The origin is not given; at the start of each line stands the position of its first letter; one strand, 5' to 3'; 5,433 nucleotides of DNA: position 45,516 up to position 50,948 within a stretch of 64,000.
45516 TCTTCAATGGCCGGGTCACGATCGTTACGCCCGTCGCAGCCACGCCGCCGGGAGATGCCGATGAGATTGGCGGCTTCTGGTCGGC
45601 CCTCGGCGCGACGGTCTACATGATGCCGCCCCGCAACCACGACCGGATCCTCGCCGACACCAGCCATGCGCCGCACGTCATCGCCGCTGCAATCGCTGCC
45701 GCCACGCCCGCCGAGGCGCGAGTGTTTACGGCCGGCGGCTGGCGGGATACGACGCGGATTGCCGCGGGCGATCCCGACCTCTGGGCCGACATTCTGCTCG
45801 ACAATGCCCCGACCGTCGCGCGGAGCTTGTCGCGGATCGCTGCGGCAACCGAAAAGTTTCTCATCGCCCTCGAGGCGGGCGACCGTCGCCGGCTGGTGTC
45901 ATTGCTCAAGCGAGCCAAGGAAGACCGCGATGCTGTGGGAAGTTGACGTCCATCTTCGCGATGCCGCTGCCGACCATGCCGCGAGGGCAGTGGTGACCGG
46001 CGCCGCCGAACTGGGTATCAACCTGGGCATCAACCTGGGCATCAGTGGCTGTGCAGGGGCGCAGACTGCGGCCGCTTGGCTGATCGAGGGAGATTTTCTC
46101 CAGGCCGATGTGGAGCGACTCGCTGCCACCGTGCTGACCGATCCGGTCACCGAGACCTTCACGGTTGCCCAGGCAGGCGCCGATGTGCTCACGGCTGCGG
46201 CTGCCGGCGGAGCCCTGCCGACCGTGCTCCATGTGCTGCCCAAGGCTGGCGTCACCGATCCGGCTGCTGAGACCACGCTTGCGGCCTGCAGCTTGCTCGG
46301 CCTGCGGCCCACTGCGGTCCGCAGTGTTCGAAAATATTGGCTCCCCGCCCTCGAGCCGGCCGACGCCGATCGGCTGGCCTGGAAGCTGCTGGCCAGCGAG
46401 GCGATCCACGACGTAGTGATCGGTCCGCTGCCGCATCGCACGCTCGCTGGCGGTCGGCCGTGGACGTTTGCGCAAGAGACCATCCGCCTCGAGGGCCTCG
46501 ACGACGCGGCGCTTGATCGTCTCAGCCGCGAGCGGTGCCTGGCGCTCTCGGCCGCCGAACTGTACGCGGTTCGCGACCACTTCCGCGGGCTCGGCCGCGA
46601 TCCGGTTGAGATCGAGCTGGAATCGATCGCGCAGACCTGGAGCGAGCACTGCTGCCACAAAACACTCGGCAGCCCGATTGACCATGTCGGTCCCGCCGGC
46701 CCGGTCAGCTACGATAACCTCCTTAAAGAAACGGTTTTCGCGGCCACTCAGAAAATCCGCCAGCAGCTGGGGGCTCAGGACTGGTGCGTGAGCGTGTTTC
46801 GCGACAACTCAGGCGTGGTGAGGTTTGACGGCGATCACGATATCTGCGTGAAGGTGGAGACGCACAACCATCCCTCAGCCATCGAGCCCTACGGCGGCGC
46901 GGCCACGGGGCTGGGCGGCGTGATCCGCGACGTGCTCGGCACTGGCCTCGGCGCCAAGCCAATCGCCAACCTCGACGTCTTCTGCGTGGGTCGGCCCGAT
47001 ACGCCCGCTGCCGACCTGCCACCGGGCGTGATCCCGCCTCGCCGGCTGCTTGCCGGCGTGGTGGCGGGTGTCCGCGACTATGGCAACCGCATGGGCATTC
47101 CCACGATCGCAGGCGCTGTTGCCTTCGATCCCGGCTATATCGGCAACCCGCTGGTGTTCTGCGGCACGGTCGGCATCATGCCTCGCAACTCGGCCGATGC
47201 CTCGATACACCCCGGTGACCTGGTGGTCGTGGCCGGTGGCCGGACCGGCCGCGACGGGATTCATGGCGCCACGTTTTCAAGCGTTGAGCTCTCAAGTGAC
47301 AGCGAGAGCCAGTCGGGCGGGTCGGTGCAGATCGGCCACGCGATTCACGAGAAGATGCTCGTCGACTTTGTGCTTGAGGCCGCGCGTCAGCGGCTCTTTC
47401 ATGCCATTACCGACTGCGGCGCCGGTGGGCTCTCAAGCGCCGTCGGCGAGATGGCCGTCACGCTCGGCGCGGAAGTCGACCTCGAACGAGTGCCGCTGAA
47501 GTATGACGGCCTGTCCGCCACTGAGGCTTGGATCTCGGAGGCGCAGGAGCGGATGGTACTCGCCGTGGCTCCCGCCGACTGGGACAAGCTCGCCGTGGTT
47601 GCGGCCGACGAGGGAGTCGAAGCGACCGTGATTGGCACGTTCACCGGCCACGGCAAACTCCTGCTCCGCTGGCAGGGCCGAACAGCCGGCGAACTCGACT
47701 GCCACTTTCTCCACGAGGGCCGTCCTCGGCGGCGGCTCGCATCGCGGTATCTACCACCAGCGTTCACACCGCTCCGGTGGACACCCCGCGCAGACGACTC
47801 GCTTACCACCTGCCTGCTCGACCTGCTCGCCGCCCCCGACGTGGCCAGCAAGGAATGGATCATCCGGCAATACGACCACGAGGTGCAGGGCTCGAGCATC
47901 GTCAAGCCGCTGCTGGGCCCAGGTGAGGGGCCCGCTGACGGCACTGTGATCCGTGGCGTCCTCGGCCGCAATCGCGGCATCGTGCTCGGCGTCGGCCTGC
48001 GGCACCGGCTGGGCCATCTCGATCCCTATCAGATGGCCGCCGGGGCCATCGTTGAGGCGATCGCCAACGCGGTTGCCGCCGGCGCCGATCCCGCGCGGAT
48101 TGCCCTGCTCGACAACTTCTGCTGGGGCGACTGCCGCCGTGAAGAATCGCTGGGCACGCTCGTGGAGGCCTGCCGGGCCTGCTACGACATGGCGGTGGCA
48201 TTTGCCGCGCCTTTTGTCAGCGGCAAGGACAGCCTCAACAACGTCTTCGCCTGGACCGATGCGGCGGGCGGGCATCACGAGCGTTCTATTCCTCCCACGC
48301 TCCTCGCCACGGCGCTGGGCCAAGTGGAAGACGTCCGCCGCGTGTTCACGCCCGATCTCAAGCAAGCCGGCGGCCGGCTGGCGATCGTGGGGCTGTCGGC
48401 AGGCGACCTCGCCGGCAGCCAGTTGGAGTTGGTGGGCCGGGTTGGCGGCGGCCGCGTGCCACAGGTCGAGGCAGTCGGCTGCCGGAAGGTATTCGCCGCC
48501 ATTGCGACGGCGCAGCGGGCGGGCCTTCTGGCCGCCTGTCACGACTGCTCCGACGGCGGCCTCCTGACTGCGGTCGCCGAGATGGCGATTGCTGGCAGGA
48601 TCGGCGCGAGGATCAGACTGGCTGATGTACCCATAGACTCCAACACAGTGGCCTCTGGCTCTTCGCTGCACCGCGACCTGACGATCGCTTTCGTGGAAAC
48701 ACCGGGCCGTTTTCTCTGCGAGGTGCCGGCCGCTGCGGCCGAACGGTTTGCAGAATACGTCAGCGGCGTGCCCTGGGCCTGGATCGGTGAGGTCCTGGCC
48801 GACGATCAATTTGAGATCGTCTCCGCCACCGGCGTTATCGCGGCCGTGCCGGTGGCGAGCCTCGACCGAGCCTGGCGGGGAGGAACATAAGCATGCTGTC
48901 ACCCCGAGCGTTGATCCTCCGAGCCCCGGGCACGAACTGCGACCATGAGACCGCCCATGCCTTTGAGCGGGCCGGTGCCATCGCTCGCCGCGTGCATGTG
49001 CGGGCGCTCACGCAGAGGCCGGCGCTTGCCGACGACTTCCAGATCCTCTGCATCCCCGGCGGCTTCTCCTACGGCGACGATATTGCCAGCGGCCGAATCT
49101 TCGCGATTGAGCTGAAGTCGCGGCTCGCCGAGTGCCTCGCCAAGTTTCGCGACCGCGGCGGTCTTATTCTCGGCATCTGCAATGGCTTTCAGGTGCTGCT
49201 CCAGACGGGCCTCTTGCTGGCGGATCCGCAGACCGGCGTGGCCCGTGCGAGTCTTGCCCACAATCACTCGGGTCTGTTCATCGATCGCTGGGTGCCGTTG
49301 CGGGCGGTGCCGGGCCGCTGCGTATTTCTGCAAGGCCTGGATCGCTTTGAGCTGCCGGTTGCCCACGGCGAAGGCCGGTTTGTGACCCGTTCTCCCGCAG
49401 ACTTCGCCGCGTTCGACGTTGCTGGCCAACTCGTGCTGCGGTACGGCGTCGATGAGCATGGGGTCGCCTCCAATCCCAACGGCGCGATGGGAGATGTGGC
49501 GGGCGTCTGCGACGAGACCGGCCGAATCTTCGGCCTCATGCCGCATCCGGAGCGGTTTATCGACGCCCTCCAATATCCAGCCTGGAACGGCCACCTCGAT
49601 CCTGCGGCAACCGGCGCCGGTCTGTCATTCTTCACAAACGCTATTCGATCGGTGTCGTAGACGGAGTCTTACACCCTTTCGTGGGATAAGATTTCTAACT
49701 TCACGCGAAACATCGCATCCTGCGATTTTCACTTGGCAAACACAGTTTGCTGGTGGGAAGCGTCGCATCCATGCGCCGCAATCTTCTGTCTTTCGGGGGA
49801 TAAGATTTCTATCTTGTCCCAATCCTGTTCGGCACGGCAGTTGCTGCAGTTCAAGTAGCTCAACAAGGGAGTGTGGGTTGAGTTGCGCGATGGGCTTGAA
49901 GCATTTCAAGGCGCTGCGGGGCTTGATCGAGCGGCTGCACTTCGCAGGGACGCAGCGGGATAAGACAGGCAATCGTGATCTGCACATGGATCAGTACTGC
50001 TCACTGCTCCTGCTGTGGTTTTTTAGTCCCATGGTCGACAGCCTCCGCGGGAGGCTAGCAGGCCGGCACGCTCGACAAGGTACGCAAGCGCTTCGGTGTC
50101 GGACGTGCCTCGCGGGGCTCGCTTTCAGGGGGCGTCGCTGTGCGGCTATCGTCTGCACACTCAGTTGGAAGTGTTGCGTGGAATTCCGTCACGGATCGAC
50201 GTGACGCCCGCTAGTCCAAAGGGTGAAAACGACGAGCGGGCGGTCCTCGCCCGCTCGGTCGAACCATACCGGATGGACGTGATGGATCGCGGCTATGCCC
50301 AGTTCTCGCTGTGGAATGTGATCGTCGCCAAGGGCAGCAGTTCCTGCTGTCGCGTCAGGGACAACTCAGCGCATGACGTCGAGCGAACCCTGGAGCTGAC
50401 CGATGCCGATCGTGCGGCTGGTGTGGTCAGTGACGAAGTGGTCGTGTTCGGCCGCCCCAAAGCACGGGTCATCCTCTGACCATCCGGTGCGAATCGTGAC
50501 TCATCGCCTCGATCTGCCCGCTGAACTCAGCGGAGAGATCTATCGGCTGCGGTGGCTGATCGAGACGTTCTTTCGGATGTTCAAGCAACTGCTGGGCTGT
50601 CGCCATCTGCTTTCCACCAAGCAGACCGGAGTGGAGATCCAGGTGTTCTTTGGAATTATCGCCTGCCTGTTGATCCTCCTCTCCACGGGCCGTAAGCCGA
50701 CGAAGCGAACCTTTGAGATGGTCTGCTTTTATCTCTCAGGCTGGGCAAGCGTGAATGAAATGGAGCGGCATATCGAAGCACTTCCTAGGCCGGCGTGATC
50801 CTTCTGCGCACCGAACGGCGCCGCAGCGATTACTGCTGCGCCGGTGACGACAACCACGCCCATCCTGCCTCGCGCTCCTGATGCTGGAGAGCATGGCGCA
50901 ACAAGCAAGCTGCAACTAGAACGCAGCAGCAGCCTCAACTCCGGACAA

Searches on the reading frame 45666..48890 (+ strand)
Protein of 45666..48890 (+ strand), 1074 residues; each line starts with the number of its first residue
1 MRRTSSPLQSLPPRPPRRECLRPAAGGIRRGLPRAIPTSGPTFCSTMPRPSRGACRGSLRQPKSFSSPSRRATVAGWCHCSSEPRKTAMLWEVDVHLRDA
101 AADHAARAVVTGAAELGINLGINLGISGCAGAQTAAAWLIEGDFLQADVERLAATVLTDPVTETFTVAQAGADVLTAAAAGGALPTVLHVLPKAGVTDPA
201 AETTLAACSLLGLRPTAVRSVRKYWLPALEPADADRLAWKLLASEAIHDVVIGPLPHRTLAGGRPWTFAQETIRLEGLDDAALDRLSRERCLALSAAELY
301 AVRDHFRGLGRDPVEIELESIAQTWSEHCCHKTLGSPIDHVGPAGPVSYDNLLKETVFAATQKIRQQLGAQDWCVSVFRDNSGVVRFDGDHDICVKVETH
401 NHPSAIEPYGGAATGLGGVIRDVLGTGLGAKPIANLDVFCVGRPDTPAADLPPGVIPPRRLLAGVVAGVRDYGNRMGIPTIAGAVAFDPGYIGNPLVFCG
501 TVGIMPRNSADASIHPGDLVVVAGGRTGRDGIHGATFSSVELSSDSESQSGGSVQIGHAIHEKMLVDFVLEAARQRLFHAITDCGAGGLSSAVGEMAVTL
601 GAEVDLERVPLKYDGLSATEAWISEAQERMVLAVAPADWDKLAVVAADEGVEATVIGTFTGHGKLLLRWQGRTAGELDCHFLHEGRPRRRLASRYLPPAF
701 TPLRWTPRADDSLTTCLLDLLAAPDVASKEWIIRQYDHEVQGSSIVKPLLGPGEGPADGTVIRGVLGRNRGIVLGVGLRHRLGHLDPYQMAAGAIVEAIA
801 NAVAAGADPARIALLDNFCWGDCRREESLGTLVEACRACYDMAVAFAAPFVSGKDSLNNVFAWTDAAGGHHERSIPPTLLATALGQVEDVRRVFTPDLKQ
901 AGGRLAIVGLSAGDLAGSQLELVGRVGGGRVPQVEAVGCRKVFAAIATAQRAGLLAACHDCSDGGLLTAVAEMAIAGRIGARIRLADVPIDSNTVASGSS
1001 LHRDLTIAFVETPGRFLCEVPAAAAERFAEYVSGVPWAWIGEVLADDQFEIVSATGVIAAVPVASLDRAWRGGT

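Call 22: find_encoding_contigs(protein=window:45666-48890:+, flank=10000, max_places=1)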
Protein window:45666-48890:+ (1074 aa): no gene with exactly this product is on record in the collection.

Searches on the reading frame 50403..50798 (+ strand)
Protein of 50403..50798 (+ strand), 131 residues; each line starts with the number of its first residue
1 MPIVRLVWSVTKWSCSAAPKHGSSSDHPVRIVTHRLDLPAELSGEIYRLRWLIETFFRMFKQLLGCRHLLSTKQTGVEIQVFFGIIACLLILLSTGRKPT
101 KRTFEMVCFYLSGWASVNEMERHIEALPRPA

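Call 35: search_protein_families(library=pfam, proteins=[window:50403-50798:+], max_evalue=0.01)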
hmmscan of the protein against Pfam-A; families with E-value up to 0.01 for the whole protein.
window:50403-50798:+ (131 aa): 1 family
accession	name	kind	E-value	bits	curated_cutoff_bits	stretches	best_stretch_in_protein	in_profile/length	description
PF01609.27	DDE_Tnp_1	-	5.3e-09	36.6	23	1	31-88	141-198/200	Transposase DDE domain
